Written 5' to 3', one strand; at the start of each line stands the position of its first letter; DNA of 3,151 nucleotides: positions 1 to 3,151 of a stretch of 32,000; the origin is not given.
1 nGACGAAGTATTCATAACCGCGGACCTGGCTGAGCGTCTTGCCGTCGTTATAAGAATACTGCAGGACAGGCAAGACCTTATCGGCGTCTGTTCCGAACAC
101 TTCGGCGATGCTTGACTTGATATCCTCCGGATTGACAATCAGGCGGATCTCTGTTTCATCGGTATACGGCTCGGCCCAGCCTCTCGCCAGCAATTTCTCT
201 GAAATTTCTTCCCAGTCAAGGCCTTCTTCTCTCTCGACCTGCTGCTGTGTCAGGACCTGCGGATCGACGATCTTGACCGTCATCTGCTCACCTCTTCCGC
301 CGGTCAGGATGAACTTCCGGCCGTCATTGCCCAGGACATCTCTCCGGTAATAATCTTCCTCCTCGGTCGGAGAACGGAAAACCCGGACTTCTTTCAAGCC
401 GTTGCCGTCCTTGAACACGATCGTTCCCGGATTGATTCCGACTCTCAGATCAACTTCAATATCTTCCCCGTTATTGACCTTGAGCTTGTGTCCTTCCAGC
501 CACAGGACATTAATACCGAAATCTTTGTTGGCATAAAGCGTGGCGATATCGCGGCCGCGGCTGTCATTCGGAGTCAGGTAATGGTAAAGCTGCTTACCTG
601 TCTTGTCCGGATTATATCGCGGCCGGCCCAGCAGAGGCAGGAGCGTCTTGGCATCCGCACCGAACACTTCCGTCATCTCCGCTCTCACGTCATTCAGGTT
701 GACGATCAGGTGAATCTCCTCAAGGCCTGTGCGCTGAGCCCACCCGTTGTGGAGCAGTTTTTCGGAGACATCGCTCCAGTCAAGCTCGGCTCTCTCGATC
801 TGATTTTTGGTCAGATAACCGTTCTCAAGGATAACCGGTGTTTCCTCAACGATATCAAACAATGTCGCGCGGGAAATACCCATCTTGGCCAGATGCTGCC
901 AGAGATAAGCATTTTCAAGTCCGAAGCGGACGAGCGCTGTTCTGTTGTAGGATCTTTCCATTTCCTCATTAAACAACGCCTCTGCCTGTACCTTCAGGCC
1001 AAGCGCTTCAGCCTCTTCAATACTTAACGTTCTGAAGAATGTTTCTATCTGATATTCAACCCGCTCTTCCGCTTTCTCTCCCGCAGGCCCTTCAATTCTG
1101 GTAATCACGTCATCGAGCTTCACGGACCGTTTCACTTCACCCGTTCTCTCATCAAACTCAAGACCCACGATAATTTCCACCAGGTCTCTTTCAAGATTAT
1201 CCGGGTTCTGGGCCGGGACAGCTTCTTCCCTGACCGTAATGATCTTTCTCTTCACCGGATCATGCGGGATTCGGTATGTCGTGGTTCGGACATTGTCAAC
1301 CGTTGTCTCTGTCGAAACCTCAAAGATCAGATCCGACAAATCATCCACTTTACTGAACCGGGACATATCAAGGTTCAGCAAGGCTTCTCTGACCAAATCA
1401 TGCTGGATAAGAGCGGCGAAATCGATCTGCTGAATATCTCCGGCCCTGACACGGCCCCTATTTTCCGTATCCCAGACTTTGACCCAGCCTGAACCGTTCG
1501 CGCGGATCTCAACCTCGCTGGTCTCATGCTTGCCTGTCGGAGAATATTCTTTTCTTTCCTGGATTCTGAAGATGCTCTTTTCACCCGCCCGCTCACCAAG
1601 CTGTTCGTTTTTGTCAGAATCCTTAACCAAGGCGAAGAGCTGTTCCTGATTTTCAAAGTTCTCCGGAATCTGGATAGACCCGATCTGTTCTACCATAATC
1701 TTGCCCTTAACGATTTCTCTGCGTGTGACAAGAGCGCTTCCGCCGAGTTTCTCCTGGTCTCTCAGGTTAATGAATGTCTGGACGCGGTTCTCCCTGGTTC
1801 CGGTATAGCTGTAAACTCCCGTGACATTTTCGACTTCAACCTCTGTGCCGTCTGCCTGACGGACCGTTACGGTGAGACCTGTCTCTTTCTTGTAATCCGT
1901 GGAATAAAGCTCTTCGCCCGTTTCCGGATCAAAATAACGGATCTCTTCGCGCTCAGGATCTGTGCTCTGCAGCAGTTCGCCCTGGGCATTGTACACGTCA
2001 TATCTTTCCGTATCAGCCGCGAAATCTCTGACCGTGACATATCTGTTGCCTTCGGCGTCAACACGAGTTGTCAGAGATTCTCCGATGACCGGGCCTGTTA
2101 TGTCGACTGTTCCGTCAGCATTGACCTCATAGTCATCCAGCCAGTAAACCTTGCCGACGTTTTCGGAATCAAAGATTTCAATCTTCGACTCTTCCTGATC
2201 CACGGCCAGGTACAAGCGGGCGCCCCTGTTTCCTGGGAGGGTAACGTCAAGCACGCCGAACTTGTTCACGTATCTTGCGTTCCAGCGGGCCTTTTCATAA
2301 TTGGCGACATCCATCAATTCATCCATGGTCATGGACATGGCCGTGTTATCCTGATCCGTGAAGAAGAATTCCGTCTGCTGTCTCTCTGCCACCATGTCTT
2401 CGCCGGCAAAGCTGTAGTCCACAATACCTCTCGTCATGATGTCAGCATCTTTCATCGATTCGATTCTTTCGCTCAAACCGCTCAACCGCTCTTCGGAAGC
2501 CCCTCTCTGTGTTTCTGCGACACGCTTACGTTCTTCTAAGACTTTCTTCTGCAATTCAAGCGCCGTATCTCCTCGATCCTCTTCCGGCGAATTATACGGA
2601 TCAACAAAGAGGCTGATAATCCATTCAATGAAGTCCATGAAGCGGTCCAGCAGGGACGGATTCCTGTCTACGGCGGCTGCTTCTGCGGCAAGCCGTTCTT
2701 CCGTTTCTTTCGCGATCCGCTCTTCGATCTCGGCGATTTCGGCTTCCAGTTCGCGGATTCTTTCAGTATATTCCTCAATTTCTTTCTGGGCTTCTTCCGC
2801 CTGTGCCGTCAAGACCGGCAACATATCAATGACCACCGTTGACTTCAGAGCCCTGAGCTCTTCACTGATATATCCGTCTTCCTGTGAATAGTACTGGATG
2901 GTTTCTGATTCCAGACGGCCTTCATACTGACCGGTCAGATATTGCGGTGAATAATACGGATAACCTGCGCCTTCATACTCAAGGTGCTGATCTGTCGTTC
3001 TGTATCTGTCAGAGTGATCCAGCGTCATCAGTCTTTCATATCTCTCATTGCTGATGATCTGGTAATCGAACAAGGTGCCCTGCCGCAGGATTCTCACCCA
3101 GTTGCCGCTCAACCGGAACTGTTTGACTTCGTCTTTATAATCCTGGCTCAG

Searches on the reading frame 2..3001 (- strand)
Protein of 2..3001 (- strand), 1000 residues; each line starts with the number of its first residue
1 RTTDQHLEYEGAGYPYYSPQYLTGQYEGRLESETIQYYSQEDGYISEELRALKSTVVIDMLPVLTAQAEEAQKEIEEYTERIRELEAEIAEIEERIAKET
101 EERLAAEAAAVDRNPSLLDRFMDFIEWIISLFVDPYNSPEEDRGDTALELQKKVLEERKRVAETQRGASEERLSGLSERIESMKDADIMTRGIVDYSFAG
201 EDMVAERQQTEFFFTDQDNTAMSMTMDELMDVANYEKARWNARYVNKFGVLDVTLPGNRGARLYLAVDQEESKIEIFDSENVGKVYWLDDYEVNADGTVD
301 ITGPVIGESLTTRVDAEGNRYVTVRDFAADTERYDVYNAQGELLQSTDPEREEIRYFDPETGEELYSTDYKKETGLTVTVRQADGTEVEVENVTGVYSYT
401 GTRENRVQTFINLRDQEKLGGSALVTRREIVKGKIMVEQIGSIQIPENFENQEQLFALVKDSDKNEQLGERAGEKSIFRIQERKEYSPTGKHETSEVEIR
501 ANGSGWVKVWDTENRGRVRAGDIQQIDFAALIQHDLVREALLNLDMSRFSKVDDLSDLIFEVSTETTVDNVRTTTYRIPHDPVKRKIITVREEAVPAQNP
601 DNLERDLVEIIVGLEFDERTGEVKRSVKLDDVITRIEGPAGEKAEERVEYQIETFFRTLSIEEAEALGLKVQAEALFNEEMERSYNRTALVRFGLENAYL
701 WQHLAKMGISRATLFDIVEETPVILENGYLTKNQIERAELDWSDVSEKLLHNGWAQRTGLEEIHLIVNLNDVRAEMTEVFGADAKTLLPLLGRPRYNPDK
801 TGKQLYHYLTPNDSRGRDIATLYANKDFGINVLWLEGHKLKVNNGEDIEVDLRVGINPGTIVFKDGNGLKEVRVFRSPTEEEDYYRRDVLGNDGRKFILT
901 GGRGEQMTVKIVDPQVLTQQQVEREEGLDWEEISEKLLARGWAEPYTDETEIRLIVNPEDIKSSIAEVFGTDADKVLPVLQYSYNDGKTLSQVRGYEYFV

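Call 8: search_protein_families(library=pfam, proteins=[window:2-3001:-], max_evalue=1)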
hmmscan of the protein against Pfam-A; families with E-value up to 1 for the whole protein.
window:2-3001:- (1000 aa): 8 families
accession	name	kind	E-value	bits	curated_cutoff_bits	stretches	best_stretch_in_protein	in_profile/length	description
PF06810.17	Phage_scaffold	-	0.012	16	35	1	64-113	46-95/170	Phage capsid assembly scaffolding protein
PF21121.2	Nup49_C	-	0.047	14.7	28.5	1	64-108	6-50/87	Nucleoporin Nup49 C-terminal helical region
PF15601.11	Imm70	-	0.068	13.3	26.7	0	4-58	24-76/131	Immunity protein 70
PF02601.20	Exonuc_VII_L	-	0.12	12.3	35.9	1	63-193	163-279/315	Exonuclease VII, large subunit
PF12329.13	TMF_DNA_bd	-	0.14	12.6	35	1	64-98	38-72/74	TATA element modulatory factor 1 DNA binding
PF01025.24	GrpE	-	0.14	12.2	25.8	1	62-103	14-55/165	GrpE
PF24662.1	DUF7650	-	0.19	12.2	27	0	923-944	17-38/89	Domain of unknown function (DUF7650)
PF25764.1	KIF21A_4th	-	0.59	10.2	33.1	1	67-95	91-119/183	KIF21A-like domain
